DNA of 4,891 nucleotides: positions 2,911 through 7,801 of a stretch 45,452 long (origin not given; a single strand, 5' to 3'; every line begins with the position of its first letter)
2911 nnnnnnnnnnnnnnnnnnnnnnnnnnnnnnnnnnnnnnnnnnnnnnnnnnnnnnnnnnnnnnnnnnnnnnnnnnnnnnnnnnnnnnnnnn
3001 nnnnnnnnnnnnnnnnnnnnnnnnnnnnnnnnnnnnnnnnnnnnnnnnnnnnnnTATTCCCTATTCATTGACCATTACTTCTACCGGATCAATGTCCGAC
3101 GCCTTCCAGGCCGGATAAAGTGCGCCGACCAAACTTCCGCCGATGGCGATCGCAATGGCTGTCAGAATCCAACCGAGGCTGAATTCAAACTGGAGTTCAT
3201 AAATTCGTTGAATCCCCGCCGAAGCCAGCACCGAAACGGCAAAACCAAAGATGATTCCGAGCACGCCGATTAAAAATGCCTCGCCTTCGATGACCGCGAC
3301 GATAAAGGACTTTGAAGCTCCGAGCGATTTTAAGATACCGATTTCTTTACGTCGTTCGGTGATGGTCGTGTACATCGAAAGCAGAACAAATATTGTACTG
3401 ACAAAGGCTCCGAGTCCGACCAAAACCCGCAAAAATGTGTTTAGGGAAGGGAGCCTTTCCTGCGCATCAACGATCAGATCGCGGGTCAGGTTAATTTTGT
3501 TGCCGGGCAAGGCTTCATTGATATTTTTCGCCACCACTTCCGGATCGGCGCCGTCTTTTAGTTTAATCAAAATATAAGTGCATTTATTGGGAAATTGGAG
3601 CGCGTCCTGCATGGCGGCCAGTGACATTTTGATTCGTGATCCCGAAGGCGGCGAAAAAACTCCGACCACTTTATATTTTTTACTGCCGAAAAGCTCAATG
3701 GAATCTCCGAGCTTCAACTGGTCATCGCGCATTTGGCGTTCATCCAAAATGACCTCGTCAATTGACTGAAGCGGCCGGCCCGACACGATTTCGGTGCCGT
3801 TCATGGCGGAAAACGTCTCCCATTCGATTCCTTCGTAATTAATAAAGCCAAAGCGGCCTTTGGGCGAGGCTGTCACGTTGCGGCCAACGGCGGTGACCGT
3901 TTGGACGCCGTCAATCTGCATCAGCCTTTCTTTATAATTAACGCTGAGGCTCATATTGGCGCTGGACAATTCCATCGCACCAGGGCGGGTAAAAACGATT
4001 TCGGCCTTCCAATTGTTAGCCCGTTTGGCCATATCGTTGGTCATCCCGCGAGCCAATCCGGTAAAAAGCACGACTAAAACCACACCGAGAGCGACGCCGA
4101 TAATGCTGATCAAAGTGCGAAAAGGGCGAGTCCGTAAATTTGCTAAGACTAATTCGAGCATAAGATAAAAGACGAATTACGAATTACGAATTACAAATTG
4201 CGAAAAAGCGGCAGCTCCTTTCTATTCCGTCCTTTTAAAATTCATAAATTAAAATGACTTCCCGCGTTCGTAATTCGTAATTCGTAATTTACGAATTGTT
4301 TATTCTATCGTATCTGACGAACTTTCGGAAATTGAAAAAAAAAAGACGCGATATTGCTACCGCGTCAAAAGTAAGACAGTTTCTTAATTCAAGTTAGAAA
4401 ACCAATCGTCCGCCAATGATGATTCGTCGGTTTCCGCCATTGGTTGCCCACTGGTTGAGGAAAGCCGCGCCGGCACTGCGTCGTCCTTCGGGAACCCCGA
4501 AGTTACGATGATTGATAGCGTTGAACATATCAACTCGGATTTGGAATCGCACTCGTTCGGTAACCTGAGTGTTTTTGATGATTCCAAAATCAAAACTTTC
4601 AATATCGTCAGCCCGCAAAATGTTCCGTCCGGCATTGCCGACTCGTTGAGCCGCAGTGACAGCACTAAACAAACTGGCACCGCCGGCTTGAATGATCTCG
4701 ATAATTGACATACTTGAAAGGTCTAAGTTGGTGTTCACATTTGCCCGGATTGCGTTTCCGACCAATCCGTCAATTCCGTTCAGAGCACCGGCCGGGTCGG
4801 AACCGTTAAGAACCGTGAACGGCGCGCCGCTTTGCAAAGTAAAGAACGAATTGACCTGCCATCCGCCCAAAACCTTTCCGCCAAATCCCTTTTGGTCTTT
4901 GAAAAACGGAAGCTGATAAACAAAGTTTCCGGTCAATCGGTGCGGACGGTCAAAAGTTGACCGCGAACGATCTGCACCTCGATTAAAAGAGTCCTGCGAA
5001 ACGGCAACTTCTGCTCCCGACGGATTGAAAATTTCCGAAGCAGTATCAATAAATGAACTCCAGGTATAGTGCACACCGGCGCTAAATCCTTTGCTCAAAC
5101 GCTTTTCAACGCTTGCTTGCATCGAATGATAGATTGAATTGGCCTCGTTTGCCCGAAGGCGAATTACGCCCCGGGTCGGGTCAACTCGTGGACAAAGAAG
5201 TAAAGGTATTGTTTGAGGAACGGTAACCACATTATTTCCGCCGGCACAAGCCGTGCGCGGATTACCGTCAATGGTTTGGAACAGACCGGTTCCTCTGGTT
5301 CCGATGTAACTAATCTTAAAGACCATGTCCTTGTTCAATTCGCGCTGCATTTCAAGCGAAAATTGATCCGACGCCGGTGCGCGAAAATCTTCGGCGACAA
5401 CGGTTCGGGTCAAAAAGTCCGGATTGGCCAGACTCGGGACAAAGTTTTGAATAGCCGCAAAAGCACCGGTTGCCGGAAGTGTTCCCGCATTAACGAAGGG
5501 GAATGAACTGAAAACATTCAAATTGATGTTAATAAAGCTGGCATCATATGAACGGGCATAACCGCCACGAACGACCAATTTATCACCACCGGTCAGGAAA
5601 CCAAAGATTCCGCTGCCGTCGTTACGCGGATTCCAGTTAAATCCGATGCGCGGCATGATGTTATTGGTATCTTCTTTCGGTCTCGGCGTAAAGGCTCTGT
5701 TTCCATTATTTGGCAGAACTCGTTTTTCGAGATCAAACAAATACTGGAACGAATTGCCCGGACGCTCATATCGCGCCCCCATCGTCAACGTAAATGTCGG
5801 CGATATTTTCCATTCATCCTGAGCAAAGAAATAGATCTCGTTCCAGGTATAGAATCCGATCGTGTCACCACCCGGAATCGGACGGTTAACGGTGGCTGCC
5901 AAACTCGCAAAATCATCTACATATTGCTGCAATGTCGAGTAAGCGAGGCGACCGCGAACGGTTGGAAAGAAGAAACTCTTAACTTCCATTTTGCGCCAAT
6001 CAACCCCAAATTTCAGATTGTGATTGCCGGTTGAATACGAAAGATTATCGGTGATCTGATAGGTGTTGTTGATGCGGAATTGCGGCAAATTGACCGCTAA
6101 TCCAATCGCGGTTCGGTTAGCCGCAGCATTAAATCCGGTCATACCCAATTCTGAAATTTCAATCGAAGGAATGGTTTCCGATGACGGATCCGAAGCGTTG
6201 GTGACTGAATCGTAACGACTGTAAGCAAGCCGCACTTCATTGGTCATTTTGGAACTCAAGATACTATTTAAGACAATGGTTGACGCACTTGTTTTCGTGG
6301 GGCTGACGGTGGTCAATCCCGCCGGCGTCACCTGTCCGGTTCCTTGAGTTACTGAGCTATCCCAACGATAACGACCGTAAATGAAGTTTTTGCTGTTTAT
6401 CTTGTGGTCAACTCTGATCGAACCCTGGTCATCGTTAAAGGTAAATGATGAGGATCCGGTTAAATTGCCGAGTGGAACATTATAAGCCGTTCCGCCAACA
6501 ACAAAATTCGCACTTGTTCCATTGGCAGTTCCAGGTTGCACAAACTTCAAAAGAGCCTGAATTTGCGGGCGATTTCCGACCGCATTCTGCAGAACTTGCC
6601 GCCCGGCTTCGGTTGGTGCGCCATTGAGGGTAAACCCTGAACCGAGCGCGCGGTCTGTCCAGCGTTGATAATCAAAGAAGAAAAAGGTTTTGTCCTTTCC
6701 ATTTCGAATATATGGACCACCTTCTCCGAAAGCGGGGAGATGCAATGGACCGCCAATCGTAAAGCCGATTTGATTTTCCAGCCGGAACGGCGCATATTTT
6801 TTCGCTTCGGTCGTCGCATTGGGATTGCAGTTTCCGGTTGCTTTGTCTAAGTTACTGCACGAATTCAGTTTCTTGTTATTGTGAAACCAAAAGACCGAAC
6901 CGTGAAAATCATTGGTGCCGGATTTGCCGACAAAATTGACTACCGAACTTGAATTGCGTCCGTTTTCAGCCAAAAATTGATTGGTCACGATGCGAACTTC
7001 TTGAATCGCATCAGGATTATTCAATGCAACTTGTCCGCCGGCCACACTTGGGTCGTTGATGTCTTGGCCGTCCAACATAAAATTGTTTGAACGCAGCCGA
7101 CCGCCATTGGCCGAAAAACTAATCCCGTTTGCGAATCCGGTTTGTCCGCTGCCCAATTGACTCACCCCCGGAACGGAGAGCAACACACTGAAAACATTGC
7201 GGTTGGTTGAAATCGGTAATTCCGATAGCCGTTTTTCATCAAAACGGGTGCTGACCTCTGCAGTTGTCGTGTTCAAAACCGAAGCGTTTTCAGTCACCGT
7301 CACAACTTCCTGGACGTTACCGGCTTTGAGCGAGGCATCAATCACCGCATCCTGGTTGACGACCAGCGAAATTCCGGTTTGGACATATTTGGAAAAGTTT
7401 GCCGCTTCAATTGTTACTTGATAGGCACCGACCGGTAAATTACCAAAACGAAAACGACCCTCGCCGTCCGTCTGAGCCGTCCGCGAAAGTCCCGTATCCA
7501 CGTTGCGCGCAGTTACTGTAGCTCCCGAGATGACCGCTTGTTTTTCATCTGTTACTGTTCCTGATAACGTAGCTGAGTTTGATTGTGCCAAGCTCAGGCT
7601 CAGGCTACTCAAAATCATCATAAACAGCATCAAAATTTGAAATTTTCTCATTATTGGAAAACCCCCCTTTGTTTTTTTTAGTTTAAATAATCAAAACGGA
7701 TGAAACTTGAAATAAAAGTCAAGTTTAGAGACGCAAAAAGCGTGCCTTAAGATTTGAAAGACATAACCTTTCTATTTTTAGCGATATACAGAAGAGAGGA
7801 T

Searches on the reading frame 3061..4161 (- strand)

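Call 31: search_protein_families(library=pfam, proteins=[window:3061-4161:-], max_evalue=0.001)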
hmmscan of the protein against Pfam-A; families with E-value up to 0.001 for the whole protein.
window:3061-4161:- (366 aa): 2 families
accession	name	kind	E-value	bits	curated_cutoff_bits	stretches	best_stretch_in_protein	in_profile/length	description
PF12704.14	MacB_PCD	-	7.4e-20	72.6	27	1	16-216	1-206/207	MacB-like periplasmic core domain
PF02687.27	FtsX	-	1.4e-19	70.8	25.5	1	246-358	2-119/120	FtsX-like permease C-terminal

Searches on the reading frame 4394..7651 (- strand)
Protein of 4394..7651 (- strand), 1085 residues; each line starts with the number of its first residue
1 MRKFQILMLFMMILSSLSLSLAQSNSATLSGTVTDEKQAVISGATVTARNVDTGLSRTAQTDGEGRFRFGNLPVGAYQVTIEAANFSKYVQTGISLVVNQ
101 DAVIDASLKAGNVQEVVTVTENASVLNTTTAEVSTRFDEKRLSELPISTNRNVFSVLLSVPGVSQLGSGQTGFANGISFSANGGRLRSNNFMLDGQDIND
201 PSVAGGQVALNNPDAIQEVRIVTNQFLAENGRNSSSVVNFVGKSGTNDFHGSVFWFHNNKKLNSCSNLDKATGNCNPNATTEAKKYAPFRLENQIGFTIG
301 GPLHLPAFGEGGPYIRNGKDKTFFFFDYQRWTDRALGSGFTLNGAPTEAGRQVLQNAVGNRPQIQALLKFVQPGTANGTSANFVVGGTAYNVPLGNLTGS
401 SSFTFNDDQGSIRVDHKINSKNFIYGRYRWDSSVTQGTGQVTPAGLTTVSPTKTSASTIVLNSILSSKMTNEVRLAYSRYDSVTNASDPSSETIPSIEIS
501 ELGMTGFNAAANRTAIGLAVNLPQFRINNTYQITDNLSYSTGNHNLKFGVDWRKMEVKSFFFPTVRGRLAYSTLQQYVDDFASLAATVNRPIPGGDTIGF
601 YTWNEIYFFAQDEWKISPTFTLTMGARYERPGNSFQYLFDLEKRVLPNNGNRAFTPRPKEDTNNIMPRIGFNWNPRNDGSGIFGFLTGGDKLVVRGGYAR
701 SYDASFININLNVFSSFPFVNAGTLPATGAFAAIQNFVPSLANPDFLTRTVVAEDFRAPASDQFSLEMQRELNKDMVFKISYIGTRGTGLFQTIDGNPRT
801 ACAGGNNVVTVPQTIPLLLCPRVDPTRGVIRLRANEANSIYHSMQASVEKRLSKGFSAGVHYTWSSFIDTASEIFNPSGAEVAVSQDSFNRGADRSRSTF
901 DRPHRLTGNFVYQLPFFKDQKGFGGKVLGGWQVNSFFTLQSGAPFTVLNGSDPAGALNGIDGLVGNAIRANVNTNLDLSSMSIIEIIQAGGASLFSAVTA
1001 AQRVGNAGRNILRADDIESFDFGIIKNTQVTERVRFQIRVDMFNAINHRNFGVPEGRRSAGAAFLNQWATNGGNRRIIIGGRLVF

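Call 31: search_protein_families(library=pfam, proteins=[window:4394-7651:-], max_evalue=0.001)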
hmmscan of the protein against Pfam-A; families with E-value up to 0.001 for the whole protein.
window:4394-7651:- (1085 aa): 6 families
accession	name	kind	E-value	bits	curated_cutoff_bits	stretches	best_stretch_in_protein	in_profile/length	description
PF25183.1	OMP_b-brl_4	-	1.3e-142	477.4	30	1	243-1075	3-835/838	Outer membrane beta barrel domain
PF13620.12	CarboxypepD_reg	-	1.3e-21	77.2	32.3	1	28-108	1-81/82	Carboxypeptidase regulatory-like domain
PF13715.12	CarbopepD_reg_2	-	3.7e-06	27.3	32.2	1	29-117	1-87/88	CarboxypepD_reg-like domain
PF17210.9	SdrD_B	-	3.4e-05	24.4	29.7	1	33-115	16-96/112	SdrD B-like domain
PF07715.20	Plug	-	0.00022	22.2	23.9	1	149-235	21-104/107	TonB-dependent Receptor Plug Domain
PF00593.30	TonB_dep_Rec_b-barrel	-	0.00049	20.5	27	0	426-941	47-396/436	TonB dependent receptor-like, beta-barrel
